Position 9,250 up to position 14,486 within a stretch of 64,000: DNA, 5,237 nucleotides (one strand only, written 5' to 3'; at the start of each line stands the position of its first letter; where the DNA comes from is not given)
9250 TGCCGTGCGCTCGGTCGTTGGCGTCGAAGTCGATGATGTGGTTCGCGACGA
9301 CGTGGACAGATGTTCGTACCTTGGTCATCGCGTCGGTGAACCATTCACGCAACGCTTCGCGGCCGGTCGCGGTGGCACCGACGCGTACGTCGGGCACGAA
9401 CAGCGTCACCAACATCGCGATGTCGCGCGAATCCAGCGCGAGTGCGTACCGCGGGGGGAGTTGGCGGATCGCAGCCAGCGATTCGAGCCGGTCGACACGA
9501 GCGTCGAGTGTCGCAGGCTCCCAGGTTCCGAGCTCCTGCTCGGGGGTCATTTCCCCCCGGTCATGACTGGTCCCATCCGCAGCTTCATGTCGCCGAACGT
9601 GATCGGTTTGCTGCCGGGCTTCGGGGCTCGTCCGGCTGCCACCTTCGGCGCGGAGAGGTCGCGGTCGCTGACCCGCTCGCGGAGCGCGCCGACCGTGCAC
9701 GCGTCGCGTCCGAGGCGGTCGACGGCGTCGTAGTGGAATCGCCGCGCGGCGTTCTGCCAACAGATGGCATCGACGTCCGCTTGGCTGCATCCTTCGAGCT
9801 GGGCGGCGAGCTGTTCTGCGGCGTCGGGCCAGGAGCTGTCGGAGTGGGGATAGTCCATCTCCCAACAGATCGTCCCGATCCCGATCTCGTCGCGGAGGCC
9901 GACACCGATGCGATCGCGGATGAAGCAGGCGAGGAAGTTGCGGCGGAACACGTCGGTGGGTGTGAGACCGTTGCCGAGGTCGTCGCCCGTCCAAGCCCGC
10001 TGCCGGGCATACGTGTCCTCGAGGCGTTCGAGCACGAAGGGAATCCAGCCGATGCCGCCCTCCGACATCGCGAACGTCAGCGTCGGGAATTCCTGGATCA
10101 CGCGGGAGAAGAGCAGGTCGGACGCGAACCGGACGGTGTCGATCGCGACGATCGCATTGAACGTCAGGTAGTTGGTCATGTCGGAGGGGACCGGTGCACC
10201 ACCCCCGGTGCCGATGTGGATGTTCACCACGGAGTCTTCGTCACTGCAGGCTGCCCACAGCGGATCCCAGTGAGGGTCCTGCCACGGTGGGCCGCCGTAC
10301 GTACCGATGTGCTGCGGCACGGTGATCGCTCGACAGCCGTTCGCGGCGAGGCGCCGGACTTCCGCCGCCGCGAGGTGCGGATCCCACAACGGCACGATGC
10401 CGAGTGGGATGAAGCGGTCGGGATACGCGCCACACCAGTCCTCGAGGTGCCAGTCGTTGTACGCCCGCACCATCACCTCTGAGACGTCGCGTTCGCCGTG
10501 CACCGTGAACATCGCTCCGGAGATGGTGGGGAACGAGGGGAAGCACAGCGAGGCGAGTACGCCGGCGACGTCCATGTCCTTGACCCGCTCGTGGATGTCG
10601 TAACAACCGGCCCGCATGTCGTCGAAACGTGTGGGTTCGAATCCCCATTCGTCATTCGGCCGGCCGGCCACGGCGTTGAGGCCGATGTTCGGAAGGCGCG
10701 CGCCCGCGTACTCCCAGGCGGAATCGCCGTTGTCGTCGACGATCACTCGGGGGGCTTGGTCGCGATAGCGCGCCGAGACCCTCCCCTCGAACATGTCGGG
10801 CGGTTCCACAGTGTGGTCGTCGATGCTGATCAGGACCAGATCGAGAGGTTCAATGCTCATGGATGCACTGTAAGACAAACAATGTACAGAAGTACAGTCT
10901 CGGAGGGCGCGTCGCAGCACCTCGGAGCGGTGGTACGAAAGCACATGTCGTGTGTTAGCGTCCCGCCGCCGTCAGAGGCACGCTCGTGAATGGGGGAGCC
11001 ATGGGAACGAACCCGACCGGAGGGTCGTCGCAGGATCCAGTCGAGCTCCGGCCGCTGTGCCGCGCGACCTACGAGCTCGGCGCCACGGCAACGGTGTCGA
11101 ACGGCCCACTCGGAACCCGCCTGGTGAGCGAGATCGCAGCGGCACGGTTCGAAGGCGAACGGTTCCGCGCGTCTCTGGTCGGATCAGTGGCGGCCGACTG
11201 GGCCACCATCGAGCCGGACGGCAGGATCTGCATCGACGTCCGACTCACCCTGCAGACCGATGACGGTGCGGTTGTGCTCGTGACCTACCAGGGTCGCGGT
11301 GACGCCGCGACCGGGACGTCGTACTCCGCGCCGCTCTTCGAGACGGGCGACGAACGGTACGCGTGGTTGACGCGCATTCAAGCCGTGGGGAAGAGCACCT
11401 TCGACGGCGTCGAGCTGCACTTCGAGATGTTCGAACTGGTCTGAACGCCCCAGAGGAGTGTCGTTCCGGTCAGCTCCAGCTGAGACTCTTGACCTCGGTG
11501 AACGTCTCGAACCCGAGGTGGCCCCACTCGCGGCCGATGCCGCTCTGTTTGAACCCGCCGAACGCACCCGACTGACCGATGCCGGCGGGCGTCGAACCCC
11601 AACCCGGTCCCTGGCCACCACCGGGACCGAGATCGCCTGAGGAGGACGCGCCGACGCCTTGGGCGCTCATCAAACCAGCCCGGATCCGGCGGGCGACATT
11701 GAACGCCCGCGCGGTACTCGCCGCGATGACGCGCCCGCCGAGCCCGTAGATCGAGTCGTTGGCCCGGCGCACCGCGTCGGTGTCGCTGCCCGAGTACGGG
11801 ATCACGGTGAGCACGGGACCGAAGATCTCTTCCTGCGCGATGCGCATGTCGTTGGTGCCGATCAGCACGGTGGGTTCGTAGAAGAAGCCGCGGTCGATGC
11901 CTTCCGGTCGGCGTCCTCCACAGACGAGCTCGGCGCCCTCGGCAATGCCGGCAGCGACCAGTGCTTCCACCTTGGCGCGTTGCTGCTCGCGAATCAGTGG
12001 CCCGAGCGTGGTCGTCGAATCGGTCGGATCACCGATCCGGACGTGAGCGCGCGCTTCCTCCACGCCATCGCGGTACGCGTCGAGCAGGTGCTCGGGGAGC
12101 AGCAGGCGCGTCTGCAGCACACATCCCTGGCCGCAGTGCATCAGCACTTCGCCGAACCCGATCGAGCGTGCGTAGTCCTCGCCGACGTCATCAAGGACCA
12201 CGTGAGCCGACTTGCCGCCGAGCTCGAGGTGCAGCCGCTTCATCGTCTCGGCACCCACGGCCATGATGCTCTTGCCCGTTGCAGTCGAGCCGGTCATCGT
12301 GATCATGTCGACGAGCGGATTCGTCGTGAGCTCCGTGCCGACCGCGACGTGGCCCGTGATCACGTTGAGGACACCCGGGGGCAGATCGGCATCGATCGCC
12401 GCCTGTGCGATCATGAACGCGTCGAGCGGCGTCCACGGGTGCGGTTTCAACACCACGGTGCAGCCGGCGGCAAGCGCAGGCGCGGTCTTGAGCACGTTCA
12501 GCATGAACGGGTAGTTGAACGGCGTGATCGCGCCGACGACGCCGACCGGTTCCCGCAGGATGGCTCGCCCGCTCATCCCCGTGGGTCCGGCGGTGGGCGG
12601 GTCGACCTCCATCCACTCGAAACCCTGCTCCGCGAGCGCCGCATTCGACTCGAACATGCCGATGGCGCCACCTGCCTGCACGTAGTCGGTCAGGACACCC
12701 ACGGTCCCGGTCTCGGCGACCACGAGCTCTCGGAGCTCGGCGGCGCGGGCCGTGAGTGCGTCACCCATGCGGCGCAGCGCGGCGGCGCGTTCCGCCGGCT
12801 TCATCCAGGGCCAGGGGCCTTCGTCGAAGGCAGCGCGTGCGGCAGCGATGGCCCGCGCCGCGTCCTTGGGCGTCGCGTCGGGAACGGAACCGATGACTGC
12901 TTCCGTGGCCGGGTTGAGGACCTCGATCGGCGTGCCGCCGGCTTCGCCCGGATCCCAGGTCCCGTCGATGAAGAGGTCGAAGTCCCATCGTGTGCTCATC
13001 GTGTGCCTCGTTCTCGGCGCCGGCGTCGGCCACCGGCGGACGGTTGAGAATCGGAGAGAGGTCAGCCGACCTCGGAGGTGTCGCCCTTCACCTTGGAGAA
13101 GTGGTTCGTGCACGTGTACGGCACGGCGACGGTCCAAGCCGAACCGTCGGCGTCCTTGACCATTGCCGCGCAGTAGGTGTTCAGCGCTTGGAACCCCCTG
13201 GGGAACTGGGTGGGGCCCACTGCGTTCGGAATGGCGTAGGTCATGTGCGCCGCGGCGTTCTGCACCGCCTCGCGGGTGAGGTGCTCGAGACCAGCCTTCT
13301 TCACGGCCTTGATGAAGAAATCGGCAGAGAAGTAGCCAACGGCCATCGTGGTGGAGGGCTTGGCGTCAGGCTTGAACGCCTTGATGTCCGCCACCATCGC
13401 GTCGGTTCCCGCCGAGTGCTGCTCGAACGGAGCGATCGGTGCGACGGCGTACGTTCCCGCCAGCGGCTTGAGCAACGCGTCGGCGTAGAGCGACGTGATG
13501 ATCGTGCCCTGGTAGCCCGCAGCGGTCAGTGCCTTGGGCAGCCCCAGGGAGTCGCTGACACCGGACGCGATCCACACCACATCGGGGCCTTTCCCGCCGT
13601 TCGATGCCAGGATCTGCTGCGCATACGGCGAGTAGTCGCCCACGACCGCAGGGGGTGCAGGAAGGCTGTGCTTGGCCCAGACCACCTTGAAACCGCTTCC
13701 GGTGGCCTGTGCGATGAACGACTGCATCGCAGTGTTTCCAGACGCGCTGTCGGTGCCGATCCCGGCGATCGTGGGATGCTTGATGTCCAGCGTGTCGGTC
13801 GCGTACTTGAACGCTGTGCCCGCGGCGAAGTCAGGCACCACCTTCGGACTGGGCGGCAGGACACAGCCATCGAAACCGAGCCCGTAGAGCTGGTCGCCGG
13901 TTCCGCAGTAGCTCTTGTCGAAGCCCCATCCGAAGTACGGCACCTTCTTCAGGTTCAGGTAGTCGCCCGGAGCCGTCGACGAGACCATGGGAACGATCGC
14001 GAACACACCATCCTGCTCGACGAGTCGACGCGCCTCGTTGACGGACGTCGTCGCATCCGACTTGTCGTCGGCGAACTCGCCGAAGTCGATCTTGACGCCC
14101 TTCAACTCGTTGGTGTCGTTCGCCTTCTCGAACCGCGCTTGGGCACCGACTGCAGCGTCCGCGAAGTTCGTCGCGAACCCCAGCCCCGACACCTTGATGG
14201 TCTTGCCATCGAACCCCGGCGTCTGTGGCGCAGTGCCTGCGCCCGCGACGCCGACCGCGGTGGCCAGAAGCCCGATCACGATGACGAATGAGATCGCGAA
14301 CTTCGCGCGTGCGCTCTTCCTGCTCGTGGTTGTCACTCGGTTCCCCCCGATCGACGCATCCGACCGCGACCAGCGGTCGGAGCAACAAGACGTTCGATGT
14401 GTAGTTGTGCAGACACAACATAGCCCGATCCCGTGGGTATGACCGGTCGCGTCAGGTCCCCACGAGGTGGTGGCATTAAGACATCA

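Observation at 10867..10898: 32-bp AT-rich element present twice (27/32 identical) at two divergent catabolic promoters, with outward-facing TACAGT hexamers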

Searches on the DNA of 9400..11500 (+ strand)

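Call 70: search_rna_families(source=window, start=10500, end=11300, threshold=evalue, max_evalue=1)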
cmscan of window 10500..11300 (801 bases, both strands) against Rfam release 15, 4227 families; matches with E-value up to 1: 0.
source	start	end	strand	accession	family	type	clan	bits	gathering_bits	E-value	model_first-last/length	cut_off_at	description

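Call 86: search_dna_similar(query=window:9400-11500:+, collection=plasmids, mode=distant, max_rows=8)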
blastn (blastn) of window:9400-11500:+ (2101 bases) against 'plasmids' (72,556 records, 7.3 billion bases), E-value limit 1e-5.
Records with a match: 26; places in all: 31; records where one place covers at least 80% of the query: 0.
Best place of each record, by identity: 80-90% 4; 60-80% 22.
By first word of the organism name: Rhodococcus 13; Streptomyces 3; Novosphingobium 3; Sphingopyxis 2; Massilia 1; Sphingomonas 1; Mycobacterium 1; Nonomuraea 1; Sphingobium 1.
By predicted mobility (MOB-suite, as given by PLSDB): non-mobilizable 20; mobilizable 5; conjugative 1.
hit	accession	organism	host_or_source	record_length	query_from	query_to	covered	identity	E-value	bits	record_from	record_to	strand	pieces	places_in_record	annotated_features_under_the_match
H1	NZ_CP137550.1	Streptomyces sp. N50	Selaginella tamariscina,cell ...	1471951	410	1444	49%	65.9%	1e-54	223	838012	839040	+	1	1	record has no annotation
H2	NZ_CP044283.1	Rhodococcus erythropolis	soil,rubber production plant territory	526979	620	1293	32%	64.3%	7e-13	84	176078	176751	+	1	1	amidohydrolase family protein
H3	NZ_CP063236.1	Rhodococcus qingshengii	soil,Saratov Oil Refinery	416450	620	1293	32%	64.3%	7e-13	84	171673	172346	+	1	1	amidohydrolase family protein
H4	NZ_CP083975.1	Rhodococcus rhodochrous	compost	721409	620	1318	22%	69.3%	6e-20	183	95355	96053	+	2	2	amidohydrolase family protein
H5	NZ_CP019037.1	Massilia putida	Soil,wolfram mine tailing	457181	806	1200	19%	66.7%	1e-15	94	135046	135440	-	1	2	amidohydrolase family protein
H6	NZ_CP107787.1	Streptomyces sp. NBC_00564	-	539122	937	1289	17%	65.9%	2e-13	86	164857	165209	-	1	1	amidohydrolase family protein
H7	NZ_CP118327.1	Rhodococcus sp. DK17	pure culture,crude oil-contaminated soil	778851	977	1294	15%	68.4%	2e-20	110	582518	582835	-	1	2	amidohydrolase family protein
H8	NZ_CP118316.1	Rhodococcus sp. DK180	pure culture,crude oil-contaminated soil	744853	977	1294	15%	68.4%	2e-20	110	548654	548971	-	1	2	amidohydrolase family protein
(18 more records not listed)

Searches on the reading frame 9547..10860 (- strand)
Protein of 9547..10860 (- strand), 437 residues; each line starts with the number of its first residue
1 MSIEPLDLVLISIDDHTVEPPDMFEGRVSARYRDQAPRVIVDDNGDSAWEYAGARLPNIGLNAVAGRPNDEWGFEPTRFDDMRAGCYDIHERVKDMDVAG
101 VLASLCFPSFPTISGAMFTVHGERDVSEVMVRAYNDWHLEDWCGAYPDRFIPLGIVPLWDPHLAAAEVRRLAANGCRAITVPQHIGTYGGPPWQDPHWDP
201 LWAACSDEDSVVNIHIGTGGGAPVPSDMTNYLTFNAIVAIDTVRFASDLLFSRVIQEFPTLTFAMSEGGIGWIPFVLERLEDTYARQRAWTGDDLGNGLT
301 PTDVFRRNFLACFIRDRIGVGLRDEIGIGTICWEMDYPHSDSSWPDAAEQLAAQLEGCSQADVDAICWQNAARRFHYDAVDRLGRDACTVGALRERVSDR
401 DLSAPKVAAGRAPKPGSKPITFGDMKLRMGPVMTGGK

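Call 10: search_protein_families(library=pfam, proteins=[window:9547-10860:-])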
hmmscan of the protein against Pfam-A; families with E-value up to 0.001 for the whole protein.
window:9547-10860:- (437 aa): 1 family
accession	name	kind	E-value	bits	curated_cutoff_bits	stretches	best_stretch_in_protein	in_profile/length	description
PF04909.20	Amidohydro_2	-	6.3e-34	118.5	26.4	1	80-374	12-286/289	Amidohydrolase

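Call 31: find_related_loci(query=window:9547-10860:-, collection=metagenome_contigs, flank=6000)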
Query window:9547-10860:- (437 aa) in metagenome_contigs; peptide patterns used: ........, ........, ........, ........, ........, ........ (x = any residue, [..] = any of these).
600 stretches matched a pattern (row limit reached: there are more); 579 encode a relative of the query (tblastn E <= 1e-3); the best 80 are kept; 80 distinct loci.
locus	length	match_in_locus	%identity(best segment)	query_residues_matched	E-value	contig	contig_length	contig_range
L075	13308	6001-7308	80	1-436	0e+0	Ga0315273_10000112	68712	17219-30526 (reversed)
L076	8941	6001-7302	74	3-436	0e+0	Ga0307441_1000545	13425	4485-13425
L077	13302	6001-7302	73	3-436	0e+0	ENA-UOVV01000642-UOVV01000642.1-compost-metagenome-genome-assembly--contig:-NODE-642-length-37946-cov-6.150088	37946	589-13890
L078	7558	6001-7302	73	3-436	0e+0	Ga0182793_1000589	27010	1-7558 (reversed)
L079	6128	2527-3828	73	3-436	0e+0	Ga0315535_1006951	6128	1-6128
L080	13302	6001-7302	72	3-436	0e+0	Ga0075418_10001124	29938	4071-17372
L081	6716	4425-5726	72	3-436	0e+0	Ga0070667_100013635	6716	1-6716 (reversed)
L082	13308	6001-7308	72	1-436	0e+0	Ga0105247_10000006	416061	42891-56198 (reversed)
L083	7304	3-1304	71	3-436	0e+0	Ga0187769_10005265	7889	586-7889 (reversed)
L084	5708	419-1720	72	3-436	0e+0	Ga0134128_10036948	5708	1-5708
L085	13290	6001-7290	72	7-436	0e+0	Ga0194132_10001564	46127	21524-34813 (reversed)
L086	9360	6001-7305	68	3-437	0e+0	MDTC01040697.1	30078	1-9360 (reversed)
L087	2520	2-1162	73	50-436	0e+0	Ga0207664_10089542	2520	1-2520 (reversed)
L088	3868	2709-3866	71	3-388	0e+0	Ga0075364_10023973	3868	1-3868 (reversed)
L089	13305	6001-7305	70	3-437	0e+0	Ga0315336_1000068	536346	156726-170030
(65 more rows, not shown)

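Call 38: find_encoding_contigs(protein=window:9547-10860:-, flank=10000, max_places=6)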
Protein window:9547-10860:- (437 aa): 1 contig read that carries it; 1 place shown.
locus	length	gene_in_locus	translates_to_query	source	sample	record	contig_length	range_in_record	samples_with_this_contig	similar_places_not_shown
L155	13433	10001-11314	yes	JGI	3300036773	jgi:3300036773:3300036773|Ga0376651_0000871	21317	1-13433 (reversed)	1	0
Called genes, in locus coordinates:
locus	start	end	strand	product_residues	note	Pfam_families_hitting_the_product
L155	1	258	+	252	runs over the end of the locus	PF00106:adh_short, PF08659:KR, PF13561:adh_short_C2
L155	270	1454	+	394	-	PF00067:p450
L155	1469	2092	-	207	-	PF00440:TetR_N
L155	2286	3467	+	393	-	PF00067:p450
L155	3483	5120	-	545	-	PF00501:AMP-binding, PF13193:AMP-binding_C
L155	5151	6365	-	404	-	PF00067:p450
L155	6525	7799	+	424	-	PF13458:Peripla_BP_6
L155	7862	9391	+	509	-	PF00171:Aldedh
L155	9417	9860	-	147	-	PF11578:DUF3237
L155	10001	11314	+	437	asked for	PF04909:Amidohydro_2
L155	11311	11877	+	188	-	PF13577:SnoaL_4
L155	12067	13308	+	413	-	PF02515:CoA_transf_3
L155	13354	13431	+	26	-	?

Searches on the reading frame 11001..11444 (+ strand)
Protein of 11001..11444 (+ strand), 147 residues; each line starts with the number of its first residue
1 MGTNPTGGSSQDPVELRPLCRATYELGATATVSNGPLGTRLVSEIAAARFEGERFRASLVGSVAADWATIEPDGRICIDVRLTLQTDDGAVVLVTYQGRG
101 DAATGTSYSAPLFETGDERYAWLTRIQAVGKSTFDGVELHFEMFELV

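Call 10: search_protein_families(library=pfam, proteins=[window:11001-11444:+])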
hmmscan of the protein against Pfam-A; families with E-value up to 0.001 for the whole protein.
window:11001-11444:+ (147 aa): 1 family
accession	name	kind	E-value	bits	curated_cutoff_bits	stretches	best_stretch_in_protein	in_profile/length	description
PF11578.13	DUF3237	-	1e-22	80.9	24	1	15-142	2-145/149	Protein of unknown function (DUF3237)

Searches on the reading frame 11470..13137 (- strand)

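Call 10: search_protein_families(library=pfam, proteins=[window:11470-13137:-])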
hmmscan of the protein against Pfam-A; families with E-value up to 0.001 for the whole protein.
window:11470-13137:- (555 aa): 1 family
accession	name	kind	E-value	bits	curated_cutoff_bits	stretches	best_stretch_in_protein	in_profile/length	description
PF00171.27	Aldedh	-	2.4e-130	435.6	23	2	66-493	6-423/461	Aldehyde dehydrogenase family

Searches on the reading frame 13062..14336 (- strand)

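Call 10: search_protein_families(library=pfam, proteins=[window:13062-14336:-])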
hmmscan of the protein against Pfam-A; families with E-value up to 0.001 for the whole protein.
window:13062-14336:- (424 aa): 1 family
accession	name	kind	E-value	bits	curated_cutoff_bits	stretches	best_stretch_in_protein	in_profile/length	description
PF13458.12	Peripla_BP_6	-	9e-43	147.7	31.7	1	54-394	14-339/343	Periplasmic binding protein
